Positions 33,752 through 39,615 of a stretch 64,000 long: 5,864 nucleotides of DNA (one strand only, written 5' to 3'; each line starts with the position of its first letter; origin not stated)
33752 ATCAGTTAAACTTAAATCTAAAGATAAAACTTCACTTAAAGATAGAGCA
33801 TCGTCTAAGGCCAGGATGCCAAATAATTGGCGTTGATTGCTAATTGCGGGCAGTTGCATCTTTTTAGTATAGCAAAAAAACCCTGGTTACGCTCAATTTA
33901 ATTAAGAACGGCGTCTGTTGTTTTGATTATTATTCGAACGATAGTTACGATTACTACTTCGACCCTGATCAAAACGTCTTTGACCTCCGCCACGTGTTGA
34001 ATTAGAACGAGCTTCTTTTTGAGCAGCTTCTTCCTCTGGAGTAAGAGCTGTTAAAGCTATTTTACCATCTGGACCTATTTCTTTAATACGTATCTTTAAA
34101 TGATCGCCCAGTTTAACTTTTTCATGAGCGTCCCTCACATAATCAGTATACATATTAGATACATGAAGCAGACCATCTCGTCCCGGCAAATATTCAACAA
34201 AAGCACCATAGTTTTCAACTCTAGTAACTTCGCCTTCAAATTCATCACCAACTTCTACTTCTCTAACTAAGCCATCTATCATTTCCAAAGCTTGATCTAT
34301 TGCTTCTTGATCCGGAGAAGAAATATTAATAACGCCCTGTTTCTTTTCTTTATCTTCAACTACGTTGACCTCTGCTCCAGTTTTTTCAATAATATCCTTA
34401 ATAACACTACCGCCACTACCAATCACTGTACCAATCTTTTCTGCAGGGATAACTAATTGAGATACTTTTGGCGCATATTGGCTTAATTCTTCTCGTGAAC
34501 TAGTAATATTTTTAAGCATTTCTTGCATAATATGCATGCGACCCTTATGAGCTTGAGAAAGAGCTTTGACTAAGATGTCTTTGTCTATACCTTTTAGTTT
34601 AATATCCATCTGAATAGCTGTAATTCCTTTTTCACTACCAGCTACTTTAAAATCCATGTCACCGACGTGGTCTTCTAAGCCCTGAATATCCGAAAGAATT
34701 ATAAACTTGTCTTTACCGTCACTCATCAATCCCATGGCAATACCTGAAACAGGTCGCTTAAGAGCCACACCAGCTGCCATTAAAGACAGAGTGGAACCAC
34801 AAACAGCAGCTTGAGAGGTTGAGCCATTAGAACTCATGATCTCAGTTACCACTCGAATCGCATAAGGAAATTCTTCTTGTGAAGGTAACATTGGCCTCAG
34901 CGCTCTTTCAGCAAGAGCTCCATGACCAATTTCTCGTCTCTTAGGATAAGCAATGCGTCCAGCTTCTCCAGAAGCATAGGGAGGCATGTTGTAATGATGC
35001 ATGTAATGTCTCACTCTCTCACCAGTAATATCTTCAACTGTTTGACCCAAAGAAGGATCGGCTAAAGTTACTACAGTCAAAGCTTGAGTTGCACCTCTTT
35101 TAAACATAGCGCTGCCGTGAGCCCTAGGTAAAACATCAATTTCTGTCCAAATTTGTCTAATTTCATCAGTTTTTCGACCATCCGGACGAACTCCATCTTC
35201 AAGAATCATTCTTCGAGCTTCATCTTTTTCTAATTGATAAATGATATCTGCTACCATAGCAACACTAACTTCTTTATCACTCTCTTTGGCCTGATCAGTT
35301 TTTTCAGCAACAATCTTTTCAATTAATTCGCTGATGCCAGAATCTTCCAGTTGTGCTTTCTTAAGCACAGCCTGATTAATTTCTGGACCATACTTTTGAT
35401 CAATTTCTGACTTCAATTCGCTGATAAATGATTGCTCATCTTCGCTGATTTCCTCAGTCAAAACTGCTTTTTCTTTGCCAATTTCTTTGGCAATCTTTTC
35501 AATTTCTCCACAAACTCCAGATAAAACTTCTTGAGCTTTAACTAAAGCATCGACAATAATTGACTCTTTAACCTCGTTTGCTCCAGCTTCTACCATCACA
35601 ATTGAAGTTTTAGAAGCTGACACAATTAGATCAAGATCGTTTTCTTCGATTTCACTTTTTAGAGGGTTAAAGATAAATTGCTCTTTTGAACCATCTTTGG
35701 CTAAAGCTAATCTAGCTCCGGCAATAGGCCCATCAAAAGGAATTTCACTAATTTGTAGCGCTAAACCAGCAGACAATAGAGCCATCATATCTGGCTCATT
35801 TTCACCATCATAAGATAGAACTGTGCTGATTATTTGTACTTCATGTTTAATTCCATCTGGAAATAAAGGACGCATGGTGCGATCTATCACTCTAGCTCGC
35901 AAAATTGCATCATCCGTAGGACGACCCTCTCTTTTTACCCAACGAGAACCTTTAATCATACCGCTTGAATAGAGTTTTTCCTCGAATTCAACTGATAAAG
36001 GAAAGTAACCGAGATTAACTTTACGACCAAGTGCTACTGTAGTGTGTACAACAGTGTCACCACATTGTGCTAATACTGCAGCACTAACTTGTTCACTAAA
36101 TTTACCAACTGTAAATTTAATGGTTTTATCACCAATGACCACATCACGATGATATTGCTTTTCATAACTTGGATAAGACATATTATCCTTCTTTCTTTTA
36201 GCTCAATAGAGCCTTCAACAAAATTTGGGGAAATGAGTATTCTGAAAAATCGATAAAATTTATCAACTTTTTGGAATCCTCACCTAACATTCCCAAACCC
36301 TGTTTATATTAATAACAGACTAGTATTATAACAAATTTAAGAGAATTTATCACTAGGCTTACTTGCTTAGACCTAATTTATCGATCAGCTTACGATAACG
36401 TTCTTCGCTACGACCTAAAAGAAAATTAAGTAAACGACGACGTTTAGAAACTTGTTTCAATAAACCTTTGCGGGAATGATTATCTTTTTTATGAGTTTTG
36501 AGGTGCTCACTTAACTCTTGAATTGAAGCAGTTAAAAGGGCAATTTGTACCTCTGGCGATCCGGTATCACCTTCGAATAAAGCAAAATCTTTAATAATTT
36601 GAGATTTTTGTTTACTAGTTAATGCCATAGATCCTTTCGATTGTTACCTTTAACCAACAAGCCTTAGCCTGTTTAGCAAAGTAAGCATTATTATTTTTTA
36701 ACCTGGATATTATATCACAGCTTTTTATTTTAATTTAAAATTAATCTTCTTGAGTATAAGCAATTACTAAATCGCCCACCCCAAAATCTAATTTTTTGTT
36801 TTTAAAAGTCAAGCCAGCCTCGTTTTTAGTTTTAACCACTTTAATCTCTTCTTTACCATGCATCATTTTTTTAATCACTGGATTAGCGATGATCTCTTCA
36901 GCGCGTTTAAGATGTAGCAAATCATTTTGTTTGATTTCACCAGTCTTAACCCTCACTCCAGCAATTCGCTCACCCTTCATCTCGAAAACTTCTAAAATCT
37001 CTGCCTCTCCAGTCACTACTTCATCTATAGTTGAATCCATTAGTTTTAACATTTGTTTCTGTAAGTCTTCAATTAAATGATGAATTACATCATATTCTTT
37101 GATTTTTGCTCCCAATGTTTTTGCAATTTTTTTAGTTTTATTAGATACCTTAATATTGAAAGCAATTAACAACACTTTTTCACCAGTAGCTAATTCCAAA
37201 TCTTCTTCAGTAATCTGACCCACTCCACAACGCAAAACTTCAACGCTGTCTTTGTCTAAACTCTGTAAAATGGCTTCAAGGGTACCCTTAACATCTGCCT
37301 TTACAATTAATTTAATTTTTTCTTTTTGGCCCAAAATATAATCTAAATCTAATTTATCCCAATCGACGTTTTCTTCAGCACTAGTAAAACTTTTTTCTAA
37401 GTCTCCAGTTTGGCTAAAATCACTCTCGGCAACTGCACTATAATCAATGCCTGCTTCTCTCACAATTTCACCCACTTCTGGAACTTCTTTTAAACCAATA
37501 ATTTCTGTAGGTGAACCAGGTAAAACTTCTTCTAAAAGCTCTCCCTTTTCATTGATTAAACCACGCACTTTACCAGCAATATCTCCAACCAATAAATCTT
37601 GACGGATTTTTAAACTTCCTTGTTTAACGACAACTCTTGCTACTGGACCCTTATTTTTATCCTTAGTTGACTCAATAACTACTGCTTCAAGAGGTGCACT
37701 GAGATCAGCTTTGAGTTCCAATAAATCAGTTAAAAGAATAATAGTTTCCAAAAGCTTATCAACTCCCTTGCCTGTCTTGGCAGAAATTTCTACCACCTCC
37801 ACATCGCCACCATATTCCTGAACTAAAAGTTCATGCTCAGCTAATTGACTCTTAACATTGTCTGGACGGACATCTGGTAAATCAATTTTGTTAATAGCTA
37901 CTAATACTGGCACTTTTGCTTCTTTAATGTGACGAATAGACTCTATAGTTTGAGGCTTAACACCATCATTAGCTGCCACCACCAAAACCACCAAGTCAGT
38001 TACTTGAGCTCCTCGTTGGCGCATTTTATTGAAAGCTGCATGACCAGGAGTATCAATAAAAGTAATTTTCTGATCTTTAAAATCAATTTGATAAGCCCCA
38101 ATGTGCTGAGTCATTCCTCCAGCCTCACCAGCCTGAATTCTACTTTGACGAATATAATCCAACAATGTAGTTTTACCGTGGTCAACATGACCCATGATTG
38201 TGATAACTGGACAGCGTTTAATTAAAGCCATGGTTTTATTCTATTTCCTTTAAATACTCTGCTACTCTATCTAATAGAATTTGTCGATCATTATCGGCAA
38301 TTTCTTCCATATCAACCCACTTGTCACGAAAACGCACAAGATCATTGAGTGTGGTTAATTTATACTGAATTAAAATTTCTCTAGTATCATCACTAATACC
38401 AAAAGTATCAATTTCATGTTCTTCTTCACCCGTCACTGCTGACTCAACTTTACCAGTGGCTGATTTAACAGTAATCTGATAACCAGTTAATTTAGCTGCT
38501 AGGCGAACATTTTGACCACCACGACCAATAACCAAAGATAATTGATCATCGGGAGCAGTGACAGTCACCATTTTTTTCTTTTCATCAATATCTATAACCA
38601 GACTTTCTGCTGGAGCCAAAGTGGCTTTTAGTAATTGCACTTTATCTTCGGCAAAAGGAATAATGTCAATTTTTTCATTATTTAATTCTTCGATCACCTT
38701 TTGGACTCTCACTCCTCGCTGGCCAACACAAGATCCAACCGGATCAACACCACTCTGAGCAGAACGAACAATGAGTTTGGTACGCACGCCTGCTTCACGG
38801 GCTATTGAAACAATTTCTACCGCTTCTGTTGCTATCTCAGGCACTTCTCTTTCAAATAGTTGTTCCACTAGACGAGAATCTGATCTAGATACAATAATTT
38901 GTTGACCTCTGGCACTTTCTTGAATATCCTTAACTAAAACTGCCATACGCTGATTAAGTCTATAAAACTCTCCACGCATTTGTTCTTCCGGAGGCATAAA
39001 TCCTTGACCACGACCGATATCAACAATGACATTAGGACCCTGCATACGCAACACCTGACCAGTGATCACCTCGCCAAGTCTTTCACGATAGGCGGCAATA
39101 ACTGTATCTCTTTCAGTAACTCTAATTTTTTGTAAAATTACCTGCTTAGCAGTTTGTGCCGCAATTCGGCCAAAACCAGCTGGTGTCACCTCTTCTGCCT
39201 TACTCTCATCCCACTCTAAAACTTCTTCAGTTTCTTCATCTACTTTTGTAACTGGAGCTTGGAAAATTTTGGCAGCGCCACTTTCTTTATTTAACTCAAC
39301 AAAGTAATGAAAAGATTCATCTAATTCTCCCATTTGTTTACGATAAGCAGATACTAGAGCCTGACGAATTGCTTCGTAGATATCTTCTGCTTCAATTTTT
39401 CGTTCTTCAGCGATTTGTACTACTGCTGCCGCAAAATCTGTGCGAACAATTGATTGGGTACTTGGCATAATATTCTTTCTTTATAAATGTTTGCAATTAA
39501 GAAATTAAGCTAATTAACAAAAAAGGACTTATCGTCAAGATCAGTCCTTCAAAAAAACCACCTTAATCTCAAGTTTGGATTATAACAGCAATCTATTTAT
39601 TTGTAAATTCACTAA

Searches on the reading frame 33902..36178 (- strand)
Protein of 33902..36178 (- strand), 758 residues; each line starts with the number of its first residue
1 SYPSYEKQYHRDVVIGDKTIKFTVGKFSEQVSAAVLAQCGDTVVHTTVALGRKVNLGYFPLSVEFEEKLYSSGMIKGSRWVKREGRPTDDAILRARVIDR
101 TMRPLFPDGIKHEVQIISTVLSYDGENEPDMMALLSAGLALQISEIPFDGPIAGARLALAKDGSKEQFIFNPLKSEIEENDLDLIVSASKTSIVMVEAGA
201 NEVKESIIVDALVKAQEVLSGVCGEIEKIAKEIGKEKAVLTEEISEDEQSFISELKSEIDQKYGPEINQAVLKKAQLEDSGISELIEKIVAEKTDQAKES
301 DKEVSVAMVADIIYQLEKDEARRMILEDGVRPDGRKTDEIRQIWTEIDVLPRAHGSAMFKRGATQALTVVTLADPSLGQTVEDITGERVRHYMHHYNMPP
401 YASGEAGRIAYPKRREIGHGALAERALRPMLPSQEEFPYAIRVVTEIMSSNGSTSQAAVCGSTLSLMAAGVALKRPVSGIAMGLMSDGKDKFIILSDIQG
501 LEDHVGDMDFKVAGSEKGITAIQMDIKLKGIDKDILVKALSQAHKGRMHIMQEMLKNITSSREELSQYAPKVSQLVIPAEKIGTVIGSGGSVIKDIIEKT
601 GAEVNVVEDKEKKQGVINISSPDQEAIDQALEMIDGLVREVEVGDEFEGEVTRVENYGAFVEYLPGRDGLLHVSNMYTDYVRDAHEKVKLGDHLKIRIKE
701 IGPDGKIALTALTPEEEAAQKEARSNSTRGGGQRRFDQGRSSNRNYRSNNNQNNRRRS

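Call 48: search_protein_families(library=pfam, proteins=[window:33902-36178:-], max_evalue=0.001)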
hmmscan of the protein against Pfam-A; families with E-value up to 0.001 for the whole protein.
window:33902-36178:- (758 aa): 6 families
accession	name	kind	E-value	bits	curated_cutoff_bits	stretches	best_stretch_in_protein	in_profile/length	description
PF01138.27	RNase_PH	-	1.4e-49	168.3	25.5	2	339-471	1-129/130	3' exoribonuclease family, domain 1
PF00575.29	S1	-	7.8e-15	55.5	22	1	641-709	2-71/74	S1 RNA binding domain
PF00013.35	KH_1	-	9.6e-14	51.3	21.5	1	574-635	3-65/66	KH domain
PF03725.20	RNase_PH_C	-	1.3e-13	51.2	20.8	2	476-546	2-67/67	3' exoribonuclease family, domain 2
PF03726.19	PNPase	-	1.4e-06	29.1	24.6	1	255-336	2-81/81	Polyribonucleotide nucleotidyltransferase, RNA binding domain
PF22675.2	KH-I_KHDC4-BBP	-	0.0004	20.6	30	0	582-638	8-75/76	KHDC4/BBP-like, KH-domain type I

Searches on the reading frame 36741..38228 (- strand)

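Call 48: search_protein_families(library=pfam, proteins=[window:36741-38228:-], max_evalue=0.001)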
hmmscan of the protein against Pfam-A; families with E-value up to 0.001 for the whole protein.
window:36741-38228:- (495 aa): 11 families
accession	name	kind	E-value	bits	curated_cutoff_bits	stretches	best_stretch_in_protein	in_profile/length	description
PF00009.33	GTP_EFTU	-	6e-40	137.3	26.5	1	5-165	2-184/188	Elongation factor Tu GTP binding domain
PF11987.13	IF-2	-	2.3e-23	82.8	27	1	299-389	21-116/117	Translation-initiation factor 2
PF22042.2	EF-G_D2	-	5.1e-17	62.2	27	1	179-256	1-81/84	Elongation factor G domain 2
PF01926.29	MMR_HSR1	-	7.4e-14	52.3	21.9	1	9-114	2-113/113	50S ribosome-binding GTPase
PF00025.27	Arf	-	2.1e-09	37.6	22.3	1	9-163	17-170/174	ADP-ribosylation factor family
PF02421.24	FeoB_N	-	5.1e-09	36.3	27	1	9-163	3-156/156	Ferrous iron transport protein B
PF00071.28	Ras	-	2.1e-08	34.3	21.6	1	10-164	3-157/162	Ras family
PF09439.16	SRPRB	-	3.2e-06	27.1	25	1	6-134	3-138/178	Signal recognition particle receptor beta subunit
PF03193.22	RsgA_GTPase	-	1.9e-05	25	30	1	77-162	23-103/174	RsgA GTPase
PF10662.15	PduV-EutP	-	4.5e-05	23.7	21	1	9-162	4-140/143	Ethanolamine utilisation - propanediol utilisation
PF00350.29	Dynamin_N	-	8.9e-05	23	27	0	45-102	93-154/168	Dynamin family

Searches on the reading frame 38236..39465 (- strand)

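Call 48: search_protein_families(library=pfam, proteins=[window:38236-39465:-], max_evalue=0.001)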
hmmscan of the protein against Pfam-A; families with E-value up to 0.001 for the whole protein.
window:38236-39465:- (409 aa): 5 families
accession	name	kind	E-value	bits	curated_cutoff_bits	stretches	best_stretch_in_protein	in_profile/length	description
PF13184.12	KH_5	-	1.2e-21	77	27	1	225-290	1-66/69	NusA-like KH domain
PF08529.16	NusA_N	-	5.9e-16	59.2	23.8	1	10-120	1-119/119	NusA N-terminal domain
PF00013.35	KH_1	-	0.00011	22.3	21.5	0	300-337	2-40/66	KH domain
PF23095.1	KH_NusA_C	-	0.00097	19.6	34.2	0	306-335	7-36/59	Transcription termination/antitermination protein NusA, KH domain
PF07650.23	KH_2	-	0.00098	19.3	22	0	283-332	10-59/78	KH domain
